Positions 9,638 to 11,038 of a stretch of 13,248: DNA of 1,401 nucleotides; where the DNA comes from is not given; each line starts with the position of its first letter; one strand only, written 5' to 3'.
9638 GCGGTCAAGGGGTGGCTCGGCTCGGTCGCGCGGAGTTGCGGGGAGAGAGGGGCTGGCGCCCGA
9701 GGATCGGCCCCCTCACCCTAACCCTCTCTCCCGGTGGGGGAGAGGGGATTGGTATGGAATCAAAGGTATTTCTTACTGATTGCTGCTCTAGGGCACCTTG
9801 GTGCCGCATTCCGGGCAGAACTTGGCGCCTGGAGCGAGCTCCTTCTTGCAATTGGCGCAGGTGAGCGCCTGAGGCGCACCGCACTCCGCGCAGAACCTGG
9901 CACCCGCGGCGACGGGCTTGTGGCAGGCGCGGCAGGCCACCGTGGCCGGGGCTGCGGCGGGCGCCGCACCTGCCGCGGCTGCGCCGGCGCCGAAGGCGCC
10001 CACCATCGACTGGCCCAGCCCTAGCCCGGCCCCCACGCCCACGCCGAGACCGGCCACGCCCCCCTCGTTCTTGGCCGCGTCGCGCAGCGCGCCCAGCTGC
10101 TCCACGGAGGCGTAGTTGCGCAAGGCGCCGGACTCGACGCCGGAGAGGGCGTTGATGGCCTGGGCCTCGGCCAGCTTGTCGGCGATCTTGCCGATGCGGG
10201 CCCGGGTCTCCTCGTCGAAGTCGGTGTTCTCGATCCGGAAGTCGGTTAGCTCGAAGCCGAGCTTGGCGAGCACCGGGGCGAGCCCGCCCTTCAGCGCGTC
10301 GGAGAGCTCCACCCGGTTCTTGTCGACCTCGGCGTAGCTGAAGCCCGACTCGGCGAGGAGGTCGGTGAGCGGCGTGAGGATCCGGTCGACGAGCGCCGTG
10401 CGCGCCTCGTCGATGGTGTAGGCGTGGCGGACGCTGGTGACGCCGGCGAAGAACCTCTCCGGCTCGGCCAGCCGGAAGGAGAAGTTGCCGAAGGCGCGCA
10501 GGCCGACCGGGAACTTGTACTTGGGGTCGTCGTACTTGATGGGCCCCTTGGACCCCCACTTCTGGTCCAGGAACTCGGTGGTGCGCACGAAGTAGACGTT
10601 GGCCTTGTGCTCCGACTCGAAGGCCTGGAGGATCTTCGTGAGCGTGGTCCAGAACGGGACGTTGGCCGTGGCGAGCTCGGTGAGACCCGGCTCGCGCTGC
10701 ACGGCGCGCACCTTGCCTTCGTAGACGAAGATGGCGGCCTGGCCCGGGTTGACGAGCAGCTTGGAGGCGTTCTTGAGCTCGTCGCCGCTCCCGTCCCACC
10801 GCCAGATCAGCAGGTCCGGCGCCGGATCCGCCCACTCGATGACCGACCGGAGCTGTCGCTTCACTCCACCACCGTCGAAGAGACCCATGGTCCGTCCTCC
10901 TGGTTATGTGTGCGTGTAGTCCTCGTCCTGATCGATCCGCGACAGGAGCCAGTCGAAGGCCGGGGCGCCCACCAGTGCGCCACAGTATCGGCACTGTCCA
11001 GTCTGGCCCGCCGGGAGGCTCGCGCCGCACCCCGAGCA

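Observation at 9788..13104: Compact three-gene operon: TPM-like protein, tandem Tim44-like/zinc-ribbon protein and SPFH/zinc-ribbon protein. It is a YdjGHI-like membrane module without PspA.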

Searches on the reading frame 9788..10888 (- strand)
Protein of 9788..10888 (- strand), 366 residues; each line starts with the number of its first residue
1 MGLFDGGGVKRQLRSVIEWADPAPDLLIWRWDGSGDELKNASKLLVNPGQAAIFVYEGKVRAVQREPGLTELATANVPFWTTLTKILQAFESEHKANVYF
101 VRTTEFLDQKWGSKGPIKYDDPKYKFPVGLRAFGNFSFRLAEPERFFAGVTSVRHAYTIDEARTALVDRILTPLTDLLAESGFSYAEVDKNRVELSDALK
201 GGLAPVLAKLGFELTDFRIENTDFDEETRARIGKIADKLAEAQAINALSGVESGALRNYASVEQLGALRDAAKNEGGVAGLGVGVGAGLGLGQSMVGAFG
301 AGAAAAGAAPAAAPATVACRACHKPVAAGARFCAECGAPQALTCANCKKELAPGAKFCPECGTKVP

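Call 5: search_protein_families(library=pfam, proteins=[window:9788-10888:-], max_evalue=0.1)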
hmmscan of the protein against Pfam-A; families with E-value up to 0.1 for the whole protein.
window:9788-10888:- (366 aa): 10 families
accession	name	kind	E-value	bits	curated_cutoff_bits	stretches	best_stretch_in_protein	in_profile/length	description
PF13421.11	Band_7_1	-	1.7e-41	142.7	24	1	28-234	1-205/211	SPFH domain-Band 7 family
PF13240.11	Zn_Ribbon_1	-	2.5e-10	40.2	25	2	344-365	2-23/23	zinc-ribbon domain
PF13248.11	Zn_ribbon_3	-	4.5e-10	39.1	27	2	343-364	4-25/26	zinc-ribbon domain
PF12773.13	DZR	-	1.3e-09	38.5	27.3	1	319-362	1-45/45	Double zinc ribbon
PF01145.31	Band_7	-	1.2e-08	35.7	23.6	1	46-244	3-167/176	SPFH domain / Band 7 family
PF17032.10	Zn_ribbon_15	-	7.5e-07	30.3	28.9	2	342-362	53-73/73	zinc-ribbon family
PF24460.1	DUF7575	-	0.0013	18.5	28.5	1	341-365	3-27/28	Domain of unknown function (DUF7575)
PF18912.6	DZR_2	-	0.015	15.6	27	0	340-365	20-46/56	Double zinc ribbon domain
PF24463.1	DUF7577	-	0.017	15.1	28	1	316-338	2-24/27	Domain of unknown function (DUF7577)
PF14446.12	Prok-RING_1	-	0.092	13.1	29.1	0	317-345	5-35/54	Prokaryotic RING finger family 1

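Call 6: search_protein_families(library=ncbifam, proteins=[window:9788-10888:-], max_evalue=0.1)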
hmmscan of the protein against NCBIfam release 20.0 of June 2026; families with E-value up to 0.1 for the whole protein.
window:9788-10888:- (366 aa): 1 family
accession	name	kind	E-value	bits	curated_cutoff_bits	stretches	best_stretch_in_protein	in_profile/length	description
NF045510.1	4Cys_prefix_kin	domain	0.028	14.7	24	0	322-339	7-25/26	4-Cys prefix domain-containing protein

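Call 7: search_protein_families(library=padloc, proteins=[window:9788-10888:-], max_evalue=0.1)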
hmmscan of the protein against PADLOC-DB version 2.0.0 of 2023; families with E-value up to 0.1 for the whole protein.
window:9788-10888:- (366 aa): 0 families

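Call 12: find_encoding_contigs(protein=window:9788-10888:-, flank=10000, max_places=6)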
Protein window:9788-10888:- (366 aa): 5 contigs read that carry it; 5 places shown.
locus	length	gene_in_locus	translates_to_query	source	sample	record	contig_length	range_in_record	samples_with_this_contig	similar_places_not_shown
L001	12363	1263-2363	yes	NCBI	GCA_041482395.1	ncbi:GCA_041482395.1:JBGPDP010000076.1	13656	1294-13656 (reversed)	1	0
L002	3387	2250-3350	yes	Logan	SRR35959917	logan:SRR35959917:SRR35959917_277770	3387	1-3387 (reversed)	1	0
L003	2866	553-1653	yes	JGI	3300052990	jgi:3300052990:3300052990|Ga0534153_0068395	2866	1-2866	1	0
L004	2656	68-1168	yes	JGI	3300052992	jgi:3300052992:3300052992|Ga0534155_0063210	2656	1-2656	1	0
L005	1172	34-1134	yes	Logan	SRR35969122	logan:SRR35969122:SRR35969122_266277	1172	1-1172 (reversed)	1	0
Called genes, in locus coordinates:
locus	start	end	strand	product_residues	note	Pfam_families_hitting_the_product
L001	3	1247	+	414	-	?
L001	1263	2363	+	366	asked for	PF13421:Band_7_1, PF01145:Band_7, PF17032:Zn_ribbon_15 (faint), PF12773:DZR, PF13240:Zn_Ribbon_1 (weak), PF13248:Zn_ribbon_3 (weak)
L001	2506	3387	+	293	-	PF00892:EamA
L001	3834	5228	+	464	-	PF06537:DHOR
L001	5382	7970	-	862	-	PF03176:MMPL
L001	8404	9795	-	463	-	PF02321:OEP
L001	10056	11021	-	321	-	PF00535:Glycos_transf_2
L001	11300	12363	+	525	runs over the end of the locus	PF13231:PMT_2 (weak)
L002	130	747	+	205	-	-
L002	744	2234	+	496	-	PF04280:Tim44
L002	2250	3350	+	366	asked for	PF13421:Band_7_1, PF01145:Band_7, PF17032:Zn_ribbon_15 (faint), PF12773:DZR, PF13240:Zn_Ribbon_1 (weak), PF13248:Zn_ribbon_3 (weak)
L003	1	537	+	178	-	?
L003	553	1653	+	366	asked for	PF13421:Band_7_1, PF01145:Band_7, PF17032:Zn_ribbon_15 (faint), PF12773:DZR, PF13240:Zn_Ribbon_1 (weak), PF13248:Zn_ribbon_3 (weak)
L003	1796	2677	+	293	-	PF00892:EamA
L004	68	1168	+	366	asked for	PF13421:Band_7_1, PF01145:Band_7, PF17032:Zn_ribbon_15 (faint), PF12773:DZR, PF13240:Zn_Ribbon_1 (weak), PF13248:Zn_ribbon_3 (weak)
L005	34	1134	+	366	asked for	PF13421:Band_7_1, PF01145:Band_7, PF17032:Zn_ribbon_15 (faint), PF12773:DZR, PF13240:Zn_Ribbon_1 (weak), PF13248:Zn_ribbon_3 (weak)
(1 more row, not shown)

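Call 22: search_solved_structures(query=window:9788-10888:-, max_evalue=0.01)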
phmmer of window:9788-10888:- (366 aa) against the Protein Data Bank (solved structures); distinct sequences matched with E-value up to 0.01: 0.
